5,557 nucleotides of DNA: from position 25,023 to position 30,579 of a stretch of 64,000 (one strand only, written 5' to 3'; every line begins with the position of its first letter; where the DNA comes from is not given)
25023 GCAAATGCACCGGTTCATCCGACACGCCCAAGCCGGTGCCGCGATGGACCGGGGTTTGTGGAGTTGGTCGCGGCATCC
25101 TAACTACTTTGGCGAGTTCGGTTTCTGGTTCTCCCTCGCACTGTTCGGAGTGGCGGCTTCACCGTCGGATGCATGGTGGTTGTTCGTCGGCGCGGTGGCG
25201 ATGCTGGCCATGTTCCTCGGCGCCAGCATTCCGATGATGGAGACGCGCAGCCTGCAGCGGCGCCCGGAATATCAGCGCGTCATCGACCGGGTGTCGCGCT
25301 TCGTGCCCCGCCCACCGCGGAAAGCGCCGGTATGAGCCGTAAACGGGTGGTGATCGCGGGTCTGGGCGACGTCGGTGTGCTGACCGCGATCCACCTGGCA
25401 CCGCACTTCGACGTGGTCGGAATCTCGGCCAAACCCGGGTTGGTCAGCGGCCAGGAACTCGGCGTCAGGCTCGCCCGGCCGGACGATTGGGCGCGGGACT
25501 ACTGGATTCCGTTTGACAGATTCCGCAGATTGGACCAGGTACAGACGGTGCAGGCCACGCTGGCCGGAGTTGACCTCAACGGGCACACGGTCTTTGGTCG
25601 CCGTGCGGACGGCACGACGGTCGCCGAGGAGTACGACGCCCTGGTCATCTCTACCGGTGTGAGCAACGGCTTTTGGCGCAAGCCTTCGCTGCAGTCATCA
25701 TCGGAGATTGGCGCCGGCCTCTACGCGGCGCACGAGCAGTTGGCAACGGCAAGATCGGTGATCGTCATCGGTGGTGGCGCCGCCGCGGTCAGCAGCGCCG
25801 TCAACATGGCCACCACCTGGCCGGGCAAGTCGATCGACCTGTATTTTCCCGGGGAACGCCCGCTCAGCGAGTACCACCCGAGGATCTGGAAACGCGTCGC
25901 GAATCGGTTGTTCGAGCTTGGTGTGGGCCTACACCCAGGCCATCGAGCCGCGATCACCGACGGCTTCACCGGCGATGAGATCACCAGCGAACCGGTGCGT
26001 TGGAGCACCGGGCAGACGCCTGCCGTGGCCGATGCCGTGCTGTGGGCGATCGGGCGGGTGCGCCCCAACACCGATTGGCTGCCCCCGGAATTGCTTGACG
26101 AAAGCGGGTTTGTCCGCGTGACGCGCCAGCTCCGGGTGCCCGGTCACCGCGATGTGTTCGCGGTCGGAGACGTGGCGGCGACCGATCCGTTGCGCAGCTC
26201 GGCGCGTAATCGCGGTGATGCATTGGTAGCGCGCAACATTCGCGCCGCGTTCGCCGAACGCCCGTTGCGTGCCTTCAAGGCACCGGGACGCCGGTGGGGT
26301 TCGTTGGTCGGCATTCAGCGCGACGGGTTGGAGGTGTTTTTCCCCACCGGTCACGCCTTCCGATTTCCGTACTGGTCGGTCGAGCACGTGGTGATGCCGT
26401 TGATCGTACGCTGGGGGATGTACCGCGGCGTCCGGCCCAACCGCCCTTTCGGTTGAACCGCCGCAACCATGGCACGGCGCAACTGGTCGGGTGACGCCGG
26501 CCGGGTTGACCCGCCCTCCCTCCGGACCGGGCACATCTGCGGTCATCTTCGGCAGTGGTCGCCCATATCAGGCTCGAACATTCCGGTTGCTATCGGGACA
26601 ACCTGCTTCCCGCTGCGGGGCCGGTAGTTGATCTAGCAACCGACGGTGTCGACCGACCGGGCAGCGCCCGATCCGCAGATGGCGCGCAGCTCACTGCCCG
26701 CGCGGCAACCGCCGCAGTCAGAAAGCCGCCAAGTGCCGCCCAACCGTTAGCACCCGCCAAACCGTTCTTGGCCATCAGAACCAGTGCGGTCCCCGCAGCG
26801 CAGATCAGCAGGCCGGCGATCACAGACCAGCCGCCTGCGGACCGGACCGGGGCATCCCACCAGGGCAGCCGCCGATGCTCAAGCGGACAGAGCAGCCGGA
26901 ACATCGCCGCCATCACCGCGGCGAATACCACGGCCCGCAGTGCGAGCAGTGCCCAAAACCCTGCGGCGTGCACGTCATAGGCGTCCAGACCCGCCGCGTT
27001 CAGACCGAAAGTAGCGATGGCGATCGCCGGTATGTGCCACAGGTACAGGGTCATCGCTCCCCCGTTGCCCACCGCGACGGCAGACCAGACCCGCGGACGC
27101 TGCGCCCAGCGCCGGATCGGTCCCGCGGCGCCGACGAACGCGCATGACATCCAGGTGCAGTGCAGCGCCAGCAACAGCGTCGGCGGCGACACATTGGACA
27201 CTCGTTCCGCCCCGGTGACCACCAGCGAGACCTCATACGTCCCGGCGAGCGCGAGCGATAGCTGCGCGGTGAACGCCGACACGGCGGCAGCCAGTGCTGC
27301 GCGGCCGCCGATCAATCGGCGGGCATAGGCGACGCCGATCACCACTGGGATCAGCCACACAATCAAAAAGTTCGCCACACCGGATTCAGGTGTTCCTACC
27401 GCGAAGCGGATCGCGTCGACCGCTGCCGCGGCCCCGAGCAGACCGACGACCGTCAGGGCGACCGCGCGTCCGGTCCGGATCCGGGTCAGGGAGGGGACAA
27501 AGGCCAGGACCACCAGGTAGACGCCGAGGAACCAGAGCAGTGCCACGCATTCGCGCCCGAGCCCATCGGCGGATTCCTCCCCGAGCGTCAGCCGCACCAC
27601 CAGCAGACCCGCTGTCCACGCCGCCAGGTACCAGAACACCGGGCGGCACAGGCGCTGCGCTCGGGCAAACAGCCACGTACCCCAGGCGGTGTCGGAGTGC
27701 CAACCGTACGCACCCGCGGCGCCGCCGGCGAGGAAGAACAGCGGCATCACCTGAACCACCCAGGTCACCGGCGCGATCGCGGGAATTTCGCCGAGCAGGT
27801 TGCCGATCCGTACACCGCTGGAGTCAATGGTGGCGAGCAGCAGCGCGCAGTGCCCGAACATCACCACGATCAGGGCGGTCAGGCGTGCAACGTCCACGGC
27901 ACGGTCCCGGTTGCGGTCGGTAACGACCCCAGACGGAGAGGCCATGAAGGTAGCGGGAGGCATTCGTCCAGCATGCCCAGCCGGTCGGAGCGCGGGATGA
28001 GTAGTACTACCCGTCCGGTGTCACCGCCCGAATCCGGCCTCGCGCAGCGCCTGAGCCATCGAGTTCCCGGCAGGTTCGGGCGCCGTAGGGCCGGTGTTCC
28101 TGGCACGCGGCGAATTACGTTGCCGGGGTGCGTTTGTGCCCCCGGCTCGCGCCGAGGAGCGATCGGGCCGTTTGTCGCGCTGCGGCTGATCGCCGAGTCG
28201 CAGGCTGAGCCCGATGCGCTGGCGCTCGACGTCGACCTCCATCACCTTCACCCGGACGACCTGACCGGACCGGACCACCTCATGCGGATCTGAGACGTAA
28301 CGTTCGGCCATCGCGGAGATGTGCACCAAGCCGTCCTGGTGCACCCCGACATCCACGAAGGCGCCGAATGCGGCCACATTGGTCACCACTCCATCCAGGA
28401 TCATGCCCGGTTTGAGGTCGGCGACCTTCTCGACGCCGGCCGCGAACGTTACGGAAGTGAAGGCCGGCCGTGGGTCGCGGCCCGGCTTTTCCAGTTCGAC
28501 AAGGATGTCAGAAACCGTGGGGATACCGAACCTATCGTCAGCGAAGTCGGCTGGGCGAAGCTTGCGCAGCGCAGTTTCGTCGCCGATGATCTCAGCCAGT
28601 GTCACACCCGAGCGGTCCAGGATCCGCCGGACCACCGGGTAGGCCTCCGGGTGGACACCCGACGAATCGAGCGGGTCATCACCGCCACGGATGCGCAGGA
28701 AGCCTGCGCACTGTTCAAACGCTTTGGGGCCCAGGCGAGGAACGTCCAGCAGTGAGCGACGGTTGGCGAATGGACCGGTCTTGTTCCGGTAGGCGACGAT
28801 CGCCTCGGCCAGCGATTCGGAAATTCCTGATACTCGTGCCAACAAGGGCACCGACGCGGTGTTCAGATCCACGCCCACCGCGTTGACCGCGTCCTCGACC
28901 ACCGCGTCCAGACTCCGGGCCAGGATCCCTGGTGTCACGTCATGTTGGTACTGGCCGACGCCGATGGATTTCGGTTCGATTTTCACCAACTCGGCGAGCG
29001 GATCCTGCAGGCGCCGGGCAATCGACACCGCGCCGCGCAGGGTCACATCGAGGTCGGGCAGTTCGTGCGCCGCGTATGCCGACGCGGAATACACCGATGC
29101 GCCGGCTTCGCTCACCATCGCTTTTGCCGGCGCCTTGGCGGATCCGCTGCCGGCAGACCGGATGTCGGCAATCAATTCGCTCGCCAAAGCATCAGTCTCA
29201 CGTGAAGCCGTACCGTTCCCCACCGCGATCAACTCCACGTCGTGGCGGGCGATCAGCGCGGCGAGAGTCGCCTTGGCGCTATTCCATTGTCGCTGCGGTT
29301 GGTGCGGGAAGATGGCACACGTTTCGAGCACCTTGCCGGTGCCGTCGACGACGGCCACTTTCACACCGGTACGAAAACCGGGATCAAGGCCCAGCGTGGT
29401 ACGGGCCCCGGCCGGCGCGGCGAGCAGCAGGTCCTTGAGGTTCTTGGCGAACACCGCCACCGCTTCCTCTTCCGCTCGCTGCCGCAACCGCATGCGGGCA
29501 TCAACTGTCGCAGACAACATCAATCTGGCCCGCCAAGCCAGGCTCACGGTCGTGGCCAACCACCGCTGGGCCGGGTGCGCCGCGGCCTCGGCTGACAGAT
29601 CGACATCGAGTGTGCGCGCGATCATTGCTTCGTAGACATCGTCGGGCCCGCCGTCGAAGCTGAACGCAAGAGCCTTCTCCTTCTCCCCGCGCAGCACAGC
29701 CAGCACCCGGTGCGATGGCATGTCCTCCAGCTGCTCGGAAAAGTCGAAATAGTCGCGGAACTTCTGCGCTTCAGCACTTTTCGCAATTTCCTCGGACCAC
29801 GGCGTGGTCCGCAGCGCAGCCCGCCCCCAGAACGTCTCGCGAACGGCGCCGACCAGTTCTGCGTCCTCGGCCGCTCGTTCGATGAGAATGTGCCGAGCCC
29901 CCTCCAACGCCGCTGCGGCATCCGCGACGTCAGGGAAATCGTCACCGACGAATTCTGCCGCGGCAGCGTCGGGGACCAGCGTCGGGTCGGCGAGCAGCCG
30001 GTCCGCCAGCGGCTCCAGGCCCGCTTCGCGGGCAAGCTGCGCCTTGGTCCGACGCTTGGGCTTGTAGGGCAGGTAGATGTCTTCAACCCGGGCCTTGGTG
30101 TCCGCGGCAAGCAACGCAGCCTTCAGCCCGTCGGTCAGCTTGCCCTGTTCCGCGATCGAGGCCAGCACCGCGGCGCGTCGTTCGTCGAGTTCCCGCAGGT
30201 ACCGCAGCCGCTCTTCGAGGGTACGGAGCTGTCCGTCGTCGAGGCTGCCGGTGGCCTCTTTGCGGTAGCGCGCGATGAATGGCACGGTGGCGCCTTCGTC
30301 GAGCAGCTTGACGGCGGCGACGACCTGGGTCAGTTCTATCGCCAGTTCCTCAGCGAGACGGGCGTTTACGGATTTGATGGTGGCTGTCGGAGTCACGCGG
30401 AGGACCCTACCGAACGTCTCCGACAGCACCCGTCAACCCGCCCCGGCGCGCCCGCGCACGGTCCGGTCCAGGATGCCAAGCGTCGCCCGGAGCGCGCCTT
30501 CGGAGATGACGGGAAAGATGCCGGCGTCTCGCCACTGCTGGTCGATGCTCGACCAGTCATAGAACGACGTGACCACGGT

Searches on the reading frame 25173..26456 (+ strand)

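Call 8: search_protein_families(library=pfam, proteins=[window:25173-26456:+], max_evalue=0.00001)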
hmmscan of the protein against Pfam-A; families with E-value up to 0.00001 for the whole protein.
window:25173-26456:+ (427 aa): 1 family
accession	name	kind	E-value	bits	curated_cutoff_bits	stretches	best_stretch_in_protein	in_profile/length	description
PF07992.20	Pyr_redox_2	-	9.9e-18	65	26.1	1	124-338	68-278/291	Pyridine nucleotide-disulphide oxidoreductase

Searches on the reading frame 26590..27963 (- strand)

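Call 8: search_protein_families(library=pfam, proteins=[window:26590-27963:-], max_evalue=0.00001)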
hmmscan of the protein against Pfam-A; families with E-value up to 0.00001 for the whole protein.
window:26590-27963:- (457 aa): 1 family
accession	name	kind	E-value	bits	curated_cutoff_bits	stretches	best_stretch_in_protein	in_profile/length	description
PF01757.29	Acyl_transf_3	-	2.6e-18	66.6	31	1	22-350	3-323/326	Acyltransferase domain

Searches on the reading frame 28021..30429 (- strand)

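Call 8: search_protein_families(library=pfam, proteins=[window:28021-30429:-], max_evalue=0.00001)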
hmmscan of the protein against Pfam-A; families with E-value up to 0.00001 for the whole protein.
window:28021-30429:- (802 aa): 8 families
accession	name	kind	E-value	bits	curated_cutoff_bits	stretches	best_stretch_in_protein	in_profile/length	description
PF22706.1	Tex_central_region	-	1.5e-52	178.6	27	1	148-327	1-178/178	Tex central region-like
PF16921.10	Tex_YqgF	-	1.9e-50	171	27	1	344-475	2-126/126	Tex protein YqgF-like domain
PF09371.15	Tex_N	-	1.2e-29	102.3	32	1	21-92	3-74/75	Tex-like protein N-terminal domain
PF12836.13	HHH_3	-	5.4e-29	100.5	27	1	515-579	1-65/65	Helix-hairpin-helix motif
PF17674.7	HHH_9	-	2.4e-22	80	23.1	1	585-654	1-70/70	HHH domain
PF00575.29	S1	-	8.8e-20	71.3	22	1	673-744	3-74/74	S1 RNA binding domain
PF23459.1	S1_RRP5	-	1.1e-07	32.7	27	1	672-743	1-72/72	RRP5 S1 domain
PF14639.11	YqgF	-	4e-07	30.4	35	1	356-482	21-147/150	Holliday-junction resolvase-like of SPT6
